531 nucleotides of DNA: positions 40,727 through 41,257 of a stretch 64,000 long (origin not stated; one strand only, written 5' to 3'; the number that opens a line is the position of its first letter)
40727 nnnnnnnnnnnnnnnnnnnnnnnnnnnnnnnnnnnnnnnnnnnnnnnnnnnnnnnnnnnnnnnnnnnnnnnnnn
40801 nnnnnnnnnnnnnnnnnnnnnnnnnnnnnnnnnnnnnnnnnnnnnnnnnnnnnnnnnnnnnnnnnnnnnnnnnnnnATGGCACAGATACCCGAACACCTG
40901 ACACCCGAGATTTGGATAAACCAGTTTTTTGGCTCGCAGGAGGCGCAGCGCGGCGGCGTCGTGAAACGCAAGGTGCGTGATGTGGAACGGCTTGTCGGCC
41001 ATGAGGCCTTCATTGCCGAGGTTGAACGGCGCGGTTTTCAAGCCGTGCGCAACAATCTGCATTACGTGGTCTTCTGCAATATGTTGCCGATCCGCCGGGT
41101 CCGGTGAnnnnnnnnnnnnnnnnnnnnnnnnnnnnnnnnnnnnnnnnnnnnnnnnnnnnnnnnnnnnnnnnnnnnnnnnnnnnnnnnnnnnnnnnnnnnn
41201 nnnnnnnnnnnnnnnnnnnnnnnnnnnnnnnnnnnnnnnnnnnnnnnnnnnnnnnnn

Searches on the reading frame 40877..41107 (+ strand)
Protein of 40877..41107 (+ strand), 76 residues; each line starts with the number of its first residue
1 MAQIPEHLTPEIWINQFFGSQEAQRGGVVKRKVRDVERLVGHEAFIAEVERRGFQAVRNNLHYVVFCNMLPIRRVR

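Call 12: find_encoding_contigs(protein=window:40877-41107:+, flank=10000, max_places=10)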
Protein window:40877-41107:+ (76 aa): 1 contig read that carries it; 1 place shown.
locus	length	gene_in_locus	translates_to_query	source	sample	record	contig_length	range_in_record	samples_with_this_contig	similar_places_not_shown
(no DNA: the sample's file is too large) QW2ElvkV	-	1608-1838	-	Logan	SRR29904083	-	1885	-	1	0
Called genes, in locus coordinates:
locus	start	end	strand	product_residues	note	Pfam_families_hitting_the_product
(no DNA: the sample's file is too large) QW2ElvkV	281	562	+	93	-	PF00216:Bac_DNA_binding, PF18291:HU-HIG (weak)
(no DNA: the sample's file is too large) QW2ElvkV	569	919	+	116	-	PF06305:LapA_dom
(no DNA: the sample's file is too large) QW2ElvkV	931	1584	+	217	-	PF00697:PRAI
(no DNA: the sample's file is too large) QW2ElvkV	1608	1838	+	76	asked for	-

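Call 22: search_protein_families(library=ncbifam, proteins=[window:40877-41107:+], max_evalue=1)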
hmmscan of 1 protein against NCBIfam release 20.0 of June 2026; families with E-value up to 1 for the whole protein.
window:40877-41107:+ (76 aa): 0 families

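Call 23: search_protein_families(library=pfam, proteins=[window:40877-41104:+], max_evalue=0.01)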
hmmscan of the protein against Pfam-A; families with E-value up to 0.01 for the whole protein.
window:40877-41104:+ (76 aa): 0 families

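Call 26: find_homologous_proteins(query=window:40877-41104:+, max_evalue=0.001)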
Query window:40877-41104:+ (76 aa): 201 proteins with E <= 0.001 among 201 candidates; the best 120 are listed.
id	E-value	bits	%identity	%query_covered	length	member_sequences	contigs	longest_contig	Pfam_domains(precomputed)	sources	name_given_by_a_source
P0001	5.4e-44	165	100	100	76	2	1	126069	-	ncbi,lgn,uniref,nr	ncbi:hypothetical protein [Aestuariivita boseongensis]|uniref:hypothetical protein n=1 Tax=Aestuarii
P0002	9.6e-41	154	91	100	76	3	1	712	-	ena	-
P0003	7.8e-33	129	76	100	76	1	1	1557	-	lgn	-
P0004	2.1e-32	128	76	100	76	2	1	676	-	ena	-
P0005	3.5e-32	127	78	100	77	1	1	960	-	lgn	-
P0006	7.2e-32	126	76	100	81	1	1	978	-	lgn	-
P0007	8.5e-32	126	75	100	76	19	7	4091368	-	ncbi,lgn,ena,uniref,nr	ncbi:N-(5'-phosphoribosyl)anthranilate isomerase [Marivita sp. XM-24bin2]|uniref:N-(5'-phosphoribosy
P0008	2.9e-31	124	71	100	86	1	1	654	-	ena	-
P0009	4.0e-31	124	70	100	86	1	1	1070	-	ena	-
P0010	8.6e-31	123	71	100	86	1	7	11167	-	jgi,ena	jgi:hypothetical protein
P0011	1.7e-30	122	70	100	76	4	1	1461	-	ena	-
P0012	1.9e-30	122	70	100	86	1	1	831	-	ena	-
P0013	2.2e-30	122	71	100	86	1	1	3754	-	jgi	jgi:hypothetical protein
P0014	2.2e-30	122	71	100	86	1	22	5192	-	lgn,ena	-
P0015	2.2e-30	122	71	100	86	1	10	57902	-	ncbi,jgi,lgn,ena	jgi:hypothetical protein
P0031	2.0e-29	118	66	100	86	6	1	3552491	-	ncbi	ncbi:N-(5'-phosphoribosyl)anthranilate isomerase [Roseicyclus marinus]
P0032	2.4e-29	118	70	97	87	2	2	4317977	-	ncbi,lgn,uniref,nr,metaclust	ncbi:hypothetical protein [Jannaschia sp. CCS1]|uniref:hypothetical protein n=1 Tax=Jannaschia sp. (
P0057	4.2e-28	114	67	100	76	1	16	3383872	-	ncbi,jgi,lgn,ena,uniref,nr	ncbi:N-(5'-phosphoribosyl)anthranilate isomerase [Nioella sp. MMSF_3534]|jgi:hypothetical protein|un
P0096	4.3e-27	111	67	100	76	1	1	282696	-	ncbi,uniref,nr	ncbi:N-(5'-phosphoribosyl)anthranilate isomerase [Ruegeria sp. HKCCD8929]|uniref:N-(5'-phosphoribosy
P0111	1.4e-26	110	68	100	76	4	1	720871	-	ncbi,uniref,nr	ncbi:N-(5'-phosphoribosyl)anthranilate isomerase [Ruegeria marisrubri]|uniref:N-(5'-phosphoribosyl)a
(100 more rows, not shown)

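Call 28: find_encoding_contigs(protein=P0032, flank=4000, max_places=3)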
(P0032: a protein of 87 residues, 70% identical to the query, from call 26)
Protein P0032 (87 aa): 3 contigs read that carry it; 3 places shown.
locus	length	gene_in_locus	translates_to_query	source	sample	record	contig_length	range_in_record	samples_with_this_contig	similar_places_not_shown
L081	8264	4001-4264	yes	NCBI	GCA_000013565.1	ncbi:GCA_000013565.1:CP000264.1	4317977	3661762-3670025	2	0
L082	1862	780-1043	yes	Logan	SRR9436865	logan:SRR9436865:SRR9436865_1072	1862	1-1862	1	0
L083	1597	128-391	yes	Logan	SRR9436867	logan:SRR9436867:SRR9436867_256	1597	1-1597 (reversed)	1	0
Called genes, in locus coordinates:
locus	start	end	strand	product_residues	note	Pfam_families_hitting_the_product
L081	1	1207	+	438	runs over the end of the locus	PF01554:MatE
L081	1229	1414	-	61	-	-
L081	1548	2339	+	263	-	PF00290:Trp_syntA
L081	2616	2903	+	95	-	PF00216:Bac_DNA_binding, PF18291:HU-HIG (weak)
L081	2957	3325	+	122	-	PF06305:LapA_dom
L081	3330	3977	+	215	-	PF00697:PRAI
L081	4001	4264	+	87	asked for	-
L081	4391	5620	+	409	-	PF00291:PALP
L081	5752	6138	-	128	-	PF09996:DUF2237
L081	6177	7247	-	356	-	PF10094:DUF2332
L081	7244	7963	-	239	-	PF01195:Pept_tRNA_hydro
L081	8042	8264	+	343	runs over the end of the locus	PF08240:ADH_N, PF00107:ADH_zinc_N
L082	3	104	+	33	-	?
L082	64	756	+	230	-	PF00697:PRAI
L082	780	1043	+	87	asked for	-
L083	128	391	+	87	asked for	-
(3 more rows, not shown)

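Call 29: find_encoding_contigs(protein=P0111, flank=4000, max_places=3)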
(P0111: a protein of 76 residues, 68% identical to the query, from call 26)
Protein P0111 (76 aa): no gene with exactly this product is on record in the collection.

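Call 30: find_encoding_contigs(protein=P0031, flank=4000, max_places=3)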
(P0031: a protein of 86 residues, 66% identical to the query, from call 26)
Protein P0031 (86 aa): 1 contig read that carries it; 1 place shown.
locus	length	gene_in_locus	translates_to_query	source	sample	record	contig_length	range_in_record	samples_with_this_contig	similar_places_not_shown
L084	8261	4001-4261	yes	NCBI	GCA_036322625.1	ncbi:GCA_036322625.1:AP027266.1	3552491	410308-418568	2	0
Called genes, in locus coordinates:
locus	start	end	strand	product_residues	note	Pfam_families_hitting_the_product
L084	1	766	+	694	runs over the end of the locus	PF05378:Hydant_A_N, PF01968:Hydantoinase_A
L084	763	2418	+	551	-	PF02538:Hydantoinase_B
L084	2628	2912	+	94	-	PF00216:Bac_DNA_binding, PF18291:HU-HIG (weak), PF14908:HU-CCDC81_euk_1 (weak)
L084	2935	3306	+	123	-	PF06305:LapA_dom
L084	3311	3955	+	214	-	PF00697:PRAI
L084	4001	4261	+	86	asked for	-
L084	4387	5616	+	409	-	PF00291:PALP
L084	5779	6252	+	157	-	-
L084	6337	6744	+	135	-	-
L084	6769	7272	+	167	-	PF00196:GerE (weak)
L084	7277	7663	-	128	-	PF09996:DUF2237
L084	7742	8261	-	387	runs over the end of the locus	PF00144:Beta-lactamase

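Call 43: predict_structure(alignment_id=A2)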
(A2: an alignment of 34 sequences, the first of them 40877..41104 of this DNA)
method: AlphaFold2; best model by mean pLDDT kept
length: 76 residues; sequences in the alignment: 34
mean_pLDDT: 90.3   pTM: 0.77
mean pLDDT of the five models: 90.3, 89.9, 84.1, 83.2, 80.8
residues with pLDDT >= 90: 57; 70-90: 13; 50-70: 5; < 50: 1
segments of 3 or more residues with pLDDT < 50: none
pLDDT, mean of each block of 10 residues (from residue 1): 67 92 95 95 96 95 95 86
secondary structure, 60 per line:
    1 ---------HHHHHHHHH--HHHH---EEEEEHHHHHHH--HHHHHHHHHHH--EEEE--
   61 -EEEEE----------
elements in order: H10-18 H21-24 E28-32 H33-39 H42-52 E55-58 E62-66

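Call 46: fold_search(model_id=the predicted structure, library=pdb)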
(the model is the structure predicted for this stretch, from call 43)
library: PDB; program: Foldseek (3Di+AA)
matches with E <= 10: 382; with E <= 0.001: 0
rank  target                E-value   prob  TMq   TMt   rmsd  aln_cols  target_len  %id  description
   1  6lbs_F                3.4e-01  0.75  0.53  0.31   3.2        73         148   11  Crystal structure of yeast Stn1 (released 2020-07-15)
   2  6cn1_A                3.9e-01  0.60  0.44  0.10   4.0        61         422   16  2.75 Angstrom Resolution Crystal Structure of UDP-N-acetylglucosamine 1-carboxyvinyltransferase from Pseudomonas putid (released 2018-03-21)
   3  2rl1                  3.9e-01  0.54  0.41  0.10   4.1        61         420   15  Crystal structure of UDP-N-acetylglucosamine enolpyruvyl transferase from Haemophilus influenzae in complex with UDP-N-a (released 2008-03-25)
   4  3pqj_D                4.5e-01  0.16  0.31  0.27   7.0        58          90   12  Crystal Structure of the transcriptional repressor BigR from Xylella fastidiosa (released 2011-06-01)
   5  1naw_A                5.2e-01  0.54  0.44  0.10   4.2        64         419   11  ENOLPYRUVYL TRANSFERASE (released 1997-07-23)
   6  4uje_BK               5.5e-01  0.44  0.47  0.40   4.0        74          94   12  Regulation of the mammalian elongation cycle by 40S subunit rolling: a eukaryotic-specific ribosome rearrangement (released 2014-07-16)
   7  3pqj_B                5.5e-01  0.20  0.34  0.30   4.6        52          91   13  Crystal Structure of the transcriptional repressor BigR from Xylella fastidiosa (released 2011-06-01)
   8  5bq2_A                5.9e-01  0.47  0.40  0.09   2.9        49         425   22  Crystal structure of UDP-N-acetylglucosamine 1-carboxyvinyltransferase (UDP-N-acetylglucosamine enolpyruvyl transferas (released 2015-07-15)
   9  6az1_N                5.9e-01  0.23  0.40  0.35   7.6        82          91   13  Cryo-EM structure of the small subunit of Leishmania ribosome bound to paromomycin (released 2017-12-06)
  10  4v5o_A7               6.3e-01  0.30  0.42  0.33   5.3        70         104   18  CRYSTAL STRUCTURE OF THE EUKARYOTIC 40S RIBOSOMAL SUBUNIT IN COMPLEX WITH INITIATION FACTOR 1. (released 2014-07-09)
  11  8umm_A                6.8e-01  0.60  0.53  0.12   3.4        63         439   10  EPSPS TIPS K296R variant complexed with glyphosate and shikimate-3-phosphate (released 2024-08-28)
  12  3v4t_A                7.2e-01  0.54  0.43  0.09   3.0        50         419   14  E. cloacae C115D MURA liganded with UNAG (released 2012-03-07)
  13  5u4h_A                7.2e-01  0.54  0.42  0.09   2.7        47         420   21  1.05 Angstrom Resolution Crystal Structure of UDP-N-acetylglucosamine 1-carboxyvinyltransferase from Acinetobacter bau (released 2016-12-14)
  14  7ls1_v2               7.2e-01  0.33  0.42  0.35   4.3        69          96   12  80S ribosome from mouse bound to eEF2 (Class II) (released 2021-11-03)
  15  8q7z_Aj               7.2e-01  0.28  0.43  0.36   5.7        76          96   14  Structure of the G. gallus 80S non-rotated ribosome (released 2024-08-28)
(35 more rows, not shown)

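Call 64: search_protein_representatives(alignment_id=A2)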
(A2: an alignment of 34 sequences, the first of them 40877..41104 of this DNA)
Query: 34 sequences, 76 profile positions. Proteins with E-value up to 0.001 (for the whole library): 386; up to 1e-10: 144; up to 1e-30: 1. The best 150 are listed.
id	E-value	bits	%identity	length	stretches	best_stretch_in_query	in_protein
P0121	1.9e-33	130.4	-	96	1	1-76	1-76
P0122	3.5e-27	110.4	-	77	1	2-75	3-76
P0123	5.0e-27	109.9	-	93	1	4-75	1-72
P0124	5.7e-27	109.7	-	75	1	3-74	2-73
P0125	2.6e-25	104.4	-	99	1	1-74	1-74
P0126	6.5e-25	103.1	-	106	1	1-75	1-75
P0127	5.5e-24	100.1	-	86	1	4-75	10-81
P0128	7.3e-24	99.7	-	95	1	1-76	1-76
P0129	1.9e-23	98.4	-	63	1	1-55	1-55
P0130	2.2e-23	98.2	-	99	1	1-75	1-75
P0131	7.1e-23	96.6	-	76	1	1-75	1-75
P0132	1.5e-22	95.5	-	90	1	4-76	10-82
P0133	1.6e-22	95.4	-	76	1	3-75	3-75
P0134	1.7e-22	95.3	-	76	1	10-73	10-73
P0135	6.0e-22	93.6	-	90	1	6-75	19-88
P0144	5.6e-21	90.5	-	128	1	8-75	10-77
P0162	7.6e-18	80.5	-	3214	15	46-75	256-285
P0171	1.9e-16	76.0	-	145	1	1-75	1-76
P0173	3.3e-16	75.2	-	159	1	1-52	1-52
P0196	1.5e-14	69.9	-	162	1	8-74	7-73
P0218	2.0e-13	66.3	-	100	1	6-73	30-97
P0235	2.0e-12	63.1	-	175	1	25-73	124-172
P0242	9.1e-12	61.0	-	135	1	8-71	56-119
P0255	3.1e-11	59.3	-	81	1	10-70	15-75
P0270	2.2e-10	56.6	-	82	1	10-68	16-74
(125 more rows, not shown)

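Call 65: search_protein_families(library=pfam, proteins=[P0162, P0235, P0196, P0171, P0173, P0144, P0242], max_evalue=0.001)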
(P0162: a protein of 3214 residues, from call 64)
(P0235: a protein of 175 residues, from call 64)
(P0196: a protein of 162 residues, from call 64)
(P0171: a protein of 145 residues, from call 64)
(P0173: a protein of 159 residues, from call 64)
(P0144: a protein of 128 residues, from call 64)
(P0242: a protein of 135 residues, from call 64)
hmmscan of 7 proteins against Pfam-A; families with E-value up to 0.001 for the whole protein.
P0162 (3214 aa): 2 families
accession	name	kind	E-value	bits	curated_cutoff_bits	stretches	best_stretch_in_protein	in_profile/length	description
PF00337.29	Gal-bind_lectin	-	0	2396.3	22.1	21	18-148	1-131/132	Galactoside-binding lectin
PF02019.24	WIF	-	1.3e-30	106.3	25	0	183-211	75-103/131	WIF domain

P0235 (175 aa): 0 families

P0196 (162 aa): 0 families

P0171 (145 aa): 0 families

P0173 (159 aa): 1 family
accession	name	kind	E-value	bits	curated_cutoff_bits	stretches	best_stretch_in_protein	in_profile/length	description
PF00291.31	PALP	-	9.7e-11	42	35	1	48-95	117-166/295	Pyridoxal-phosphate dependent enzyme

P0144 (128 aa): 0 families

P0242 (135 aa): 0 families

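Call 67: find_homologous_proteins(query=P0255, max_evalue=0.001)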
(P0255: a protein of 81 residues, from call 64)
Query P0255 (81 aa): 7 proteins with E <= 0.001 among 7 candidates.
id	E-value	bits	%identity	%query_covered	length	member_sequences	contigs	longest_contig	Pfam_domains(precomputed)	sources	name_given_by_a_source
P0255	4.8e-47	175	100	100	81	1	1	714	-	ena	-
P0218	9.1e-15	72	62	74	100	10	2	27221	-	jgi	jgi:hypothetical protein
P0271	9.1e-14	69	59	79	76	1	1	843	-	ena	-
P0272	7.9e-13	66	55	77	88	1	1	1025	-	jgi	jgi:hypothetical protein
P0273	4.7e-12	63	57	69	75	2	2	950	-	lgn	-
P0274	5.5e-12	63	56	77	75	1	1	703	-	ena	-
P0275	9.3e-12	62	53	81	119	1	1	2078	-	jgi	-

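Call 68: find_encoding_contigs(protein=P0218, flank=5000, max_places=3)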
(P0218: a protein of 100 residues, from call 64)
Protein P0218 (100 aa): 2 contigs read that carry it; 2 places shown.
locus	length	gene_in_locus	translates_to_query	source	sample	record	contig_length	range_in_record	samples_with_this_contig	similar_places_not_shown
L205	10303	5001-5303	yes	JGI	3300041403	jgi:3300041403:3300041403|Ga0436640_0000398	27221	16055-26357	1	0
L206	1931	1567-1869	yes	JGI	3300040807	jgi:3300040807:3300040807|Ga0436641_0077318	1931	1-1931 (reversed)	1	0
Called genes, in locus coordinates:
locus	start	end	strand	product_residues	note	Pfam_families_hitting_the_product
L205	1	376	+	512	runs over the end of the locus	PF00005:ABC_tran, PF13304:AAA_21 (faint), PF00005:ABC_tran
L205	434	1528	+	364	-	PF02653:BPD_transp_2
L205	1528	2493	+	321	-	PF02653:BPD_transp_2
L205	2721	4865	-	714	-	PF01138:RNase_PH, PF03725:RNase_PH_C, PF03726:PNPase, PF01138:RNase_PH, PF00013:KH_1, PF00575:S1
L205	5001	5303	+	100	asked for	-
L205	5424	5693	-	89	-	PF00312:Ribosomal_S15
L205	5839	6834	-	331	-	-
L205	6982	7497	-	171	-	PF07799:DUF1643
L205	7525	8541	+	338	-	PF00291:PALP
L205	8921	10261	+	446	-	PF00884:Sulfatase, PF01663:Phosphodiest (weak), PF16347:SGSH_C (weak)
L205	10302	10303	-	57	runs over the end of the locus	PF03966:Trm112p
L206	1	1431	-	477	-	?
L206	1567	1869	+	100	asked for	-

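Call 70: find_encoding_contigs(protein=P0275, flank=2000, max_places=2)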
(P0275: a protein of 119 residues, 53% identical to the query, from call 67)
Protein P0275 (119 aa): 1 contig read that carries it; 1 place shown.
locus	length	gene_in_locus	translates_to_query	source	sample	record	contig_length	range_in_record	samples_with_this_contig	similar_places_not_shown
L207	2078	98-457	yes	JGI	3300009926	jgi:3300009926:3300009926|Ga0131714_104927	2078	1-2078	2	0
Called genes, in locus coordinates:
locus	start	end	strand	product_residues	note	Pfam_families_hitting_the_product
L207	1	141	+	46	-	?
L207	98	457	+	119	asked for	-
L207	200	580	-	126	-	-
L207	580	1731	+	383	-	PF02515:CoA_transf_3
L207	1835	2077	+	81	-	?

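Call 71: find_encoding_contigs(protein=P0272, flank=2000, max_places=2)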
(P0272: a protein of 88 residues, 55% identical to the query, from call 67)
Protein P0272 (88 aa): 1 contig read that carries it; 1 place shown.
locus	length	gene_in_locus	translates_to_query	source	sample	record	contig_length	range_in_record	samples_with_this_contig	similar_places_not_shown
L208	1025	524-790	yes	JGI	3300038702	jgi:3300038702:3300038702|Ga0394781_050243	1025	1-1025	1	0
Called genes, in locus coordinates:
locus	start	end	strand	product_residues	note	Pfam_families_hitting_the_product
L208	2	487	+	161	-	?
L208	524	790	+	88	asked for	-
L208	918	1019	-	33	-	-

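Call 73: search_protein_families(library=padloc, proteins=[window:40877-41104:+, P0218, P0272, P0270], max_evalue=1)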
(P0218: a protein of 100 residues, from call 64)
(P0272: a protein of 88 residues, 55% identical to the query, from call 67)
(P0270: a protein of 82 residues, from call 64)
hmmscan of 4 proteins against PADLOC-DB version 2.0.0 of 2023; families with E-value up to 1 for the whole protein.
window:40877-41104:+ (76 aa): 0 families

P0218 (100 aa): 0 families

P0272 (88 aa): 0 families

P0270 (82 aa): 0 families

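Call 74: search_protein_families(library=phrogs, proteins=[window:40877-41104:+, P0218, P0272, P0270], max_evalue=1)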
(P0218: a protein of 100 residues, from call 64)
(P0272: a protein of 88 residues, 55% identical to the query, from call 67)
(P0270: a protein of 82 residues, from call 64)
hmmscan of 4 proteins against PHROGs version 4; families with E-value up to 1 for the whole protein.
window:40877-41104:+ (76 aa): 0 families

P0218 (100 aa): 0 families

P0272 (88 aa): 1 family
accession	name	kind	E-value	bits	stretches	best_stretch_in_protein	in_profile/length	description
phrog_38293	-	unknown function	0.066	14.2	1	6-76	7-78/119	-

P0270 (82 aa): 1 family
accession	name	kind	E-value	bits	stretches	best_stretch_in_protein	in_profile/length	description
phrog_6561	-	moron, auxiliary metabolic gene and host takeover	0.11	13.1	1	3-75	23-94/190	cytolethal distending toxin C subunit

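Call 75: search_solved_structures(query=A2, max_evalue=10)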
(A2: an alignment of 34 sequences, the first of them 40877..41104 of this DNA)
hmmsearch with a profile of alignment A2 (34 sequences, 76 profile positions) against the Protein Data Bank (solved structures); distinct sequences matched with E-value up to 10: 8.
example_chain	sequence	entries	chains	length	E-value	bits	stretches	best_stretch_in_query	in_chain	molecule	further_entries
5lsr_A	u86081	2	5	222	0.26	14.6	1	6-60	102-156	CcmP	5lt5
4ht5_A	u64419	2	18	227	0.28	14.5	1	6-60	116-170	CO2 concentrating mechanism protein P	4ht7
4zvb_A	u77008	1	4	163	0.44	13.9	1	6-52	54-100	Diguanylate cyclase DosC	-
4zva_A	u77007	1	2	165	0.47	13.8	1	6-52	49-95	Diguanylate cyclase DosC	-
6n07_A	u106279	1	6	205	0.66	13.3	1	8-60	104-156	Microcompartments protein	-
5v74_A8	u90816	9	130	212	0.69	13.3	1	8-60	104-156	Microcompartments protein | Microcompartments protein HO-5816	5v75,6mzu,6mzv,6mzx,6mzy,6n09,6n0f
6aqy_A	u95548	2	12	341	1.3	12.4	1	50-74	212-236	gdp-l-fucose synthetase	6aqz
7yqb_A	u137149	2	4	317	1.8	11.9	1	7-60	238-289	VP1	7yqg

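Call 85: search_dna_similar(query=window:40877-41104:+, collection=plasmids, mode=protein, max_evalue=0.001, max_rows=30)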
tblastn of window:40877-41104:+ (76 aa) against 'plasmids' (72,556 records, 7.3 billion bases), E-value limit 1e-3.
Records with a match: 1; places in all: 1; records where one place covers at least 80% of the query: 1.
Best place of each record, by identity: <60% 1.
By first word of the organism name: Tropicibacter 1.
By predicted mobility (MOB-suite, as given by PLSDB): non-mobilizable 1.
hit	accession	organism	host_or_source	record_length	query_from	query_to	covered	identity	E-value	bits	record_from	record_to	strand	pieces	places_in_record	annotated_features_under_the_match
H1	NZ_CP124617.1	Tropicibacter oceani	pure culture,sediment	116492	8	73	87%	47.0%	3e-11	64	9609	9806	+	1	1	aspartate aminotransferase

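Call 86: get_annotated_region(hit=H1, flank=3000)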
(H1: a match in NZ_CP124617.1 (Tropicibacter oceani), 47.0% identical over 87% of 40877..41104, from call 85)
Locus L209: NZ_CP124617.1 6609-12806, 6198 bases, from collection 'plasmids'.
description: Tropicibacter oceani strain YMD87 plasmid unnamed1, complete sequence
organism: Tropicibacter oceani (NCBI taxid 3058420)
taxonomy: Bacteria; Pseudomonadota; Alphaproteobacteria; Rhodobacterales; Roseobacteraceae; Tropicibacter; Tropicibacter oceani
host: -; source: pure culture,sediment; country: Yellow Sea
typing (MOB-suite, as given by PLSDB): non-mobilizable
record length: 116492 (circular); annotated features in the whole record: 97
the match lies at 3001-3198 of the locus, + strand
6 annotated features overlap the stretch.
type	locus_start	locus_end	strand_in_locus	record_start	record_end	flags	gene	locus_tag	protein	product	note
CDS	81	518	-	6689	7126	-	-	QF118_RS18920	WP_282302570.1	hypothetical protein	-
CDS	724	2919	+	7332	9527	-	uvrB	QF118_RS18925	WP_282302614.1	excinuclease ABC subunit UvrB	GO:0006289 - nucleotide-excision repair [Evidence IEA]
CDS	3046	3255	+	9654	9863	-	-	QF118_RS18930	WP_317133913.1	aspartate aminotransferase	-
CDS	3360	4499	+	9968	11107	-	-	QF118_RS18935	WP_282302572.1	Gfo/Idh/MocA family oxidoreductase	-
CDS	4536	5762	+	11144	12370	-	-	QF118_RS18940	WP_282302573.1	D-mannonate dehydratase ManD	-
CDS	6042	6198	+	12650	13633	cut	-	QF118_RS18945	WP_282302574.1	TRAP transporter substrate-binding protein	-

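Call 93: find_encoding_contigs(protein=P0096, flank=3000, max_places=2)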
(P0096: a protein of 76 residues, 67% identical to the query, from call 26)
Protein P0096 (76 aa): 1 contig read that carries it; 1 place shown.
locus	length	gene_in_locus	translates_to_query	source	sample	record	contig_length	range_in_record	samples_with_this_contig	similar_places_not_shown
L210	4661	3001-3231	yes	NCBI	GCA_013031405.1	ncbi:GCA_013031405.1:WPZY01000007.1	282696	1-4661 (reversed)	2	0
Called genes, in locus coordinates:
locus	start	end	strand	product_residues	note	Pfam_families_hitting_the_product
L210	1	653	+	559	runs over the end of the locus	PF21710:Spt6_S1 (faint), PF00575:S1, PF23459:S1_RRP5 (weak), PF00575:S1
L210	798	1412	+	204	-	PF01810:LysE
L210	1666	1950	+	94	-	PF00216:Bac_DNA_binding, PF18291:HU-HIG (weak)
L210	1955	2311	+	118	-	PF06305:LapA_dom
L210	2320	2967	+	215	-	PF00697:PRAI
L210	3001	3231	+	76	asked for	-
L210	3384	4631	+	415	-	PF00291:PALP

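Call 94: find_encoding_contigs(protein=P0057, flank=3000, max_places=2)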
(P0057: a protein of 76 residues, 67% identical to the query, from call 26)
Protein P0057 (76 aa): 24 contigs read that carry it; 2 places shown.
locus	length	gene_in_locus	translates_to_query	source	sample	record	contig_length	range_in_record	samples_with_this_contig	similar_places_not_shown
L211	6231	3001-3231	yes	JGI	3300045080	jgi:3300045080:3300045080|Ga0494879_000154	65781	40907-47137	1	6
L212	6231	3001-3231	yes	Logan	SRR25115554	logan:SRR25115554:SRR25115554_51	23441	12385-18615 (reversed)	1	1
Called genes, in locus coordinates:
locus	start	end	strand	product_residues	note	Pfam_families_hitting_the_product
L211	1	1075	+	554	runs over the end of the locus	PF00575:S1, PF21710:Spt6_S1 (faint), PF13509:S1_2 (faint), PF00575:S1, PF23459:S1_RRP5 (weak), PF00575:S1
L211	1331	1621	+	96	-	PF00216:Bac_DNA_binding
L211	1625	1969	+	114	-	PF06305:LapA_dom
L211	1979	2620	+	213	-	PF00697:PRAI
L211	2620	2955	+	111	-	-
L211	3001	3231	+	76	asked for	-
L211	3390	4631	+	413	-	PF00291:PALP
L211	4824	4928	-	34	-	-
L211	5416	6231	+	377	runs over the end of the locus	PF01145:Band_7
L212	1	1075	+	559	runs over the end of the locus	PF21710:Spt6_S1 (faint), PF00575:S1, PF13509:S1_2 (faint), PF00575:S1, PF23459:S1_RRP5 (weak), PF00575:S1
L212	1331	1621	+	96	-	PF00216:Bac_DNA_binding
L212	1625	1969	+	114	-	PF06305:LapA_dom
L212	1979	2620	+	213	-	PF00697:PRAI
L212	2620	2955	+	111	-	-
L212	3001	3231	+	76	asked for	-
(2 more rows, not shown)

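Call 104: search_protein_families(library=pfam, proteins=[L211:2620-2952:+], max_evalue=0.001)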
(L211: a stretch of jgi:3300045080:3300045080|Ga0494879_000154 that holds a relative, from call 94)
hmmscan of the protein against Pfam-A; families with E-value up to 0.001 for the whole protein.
L211:2620-2952:+ (111 aa): 0 families
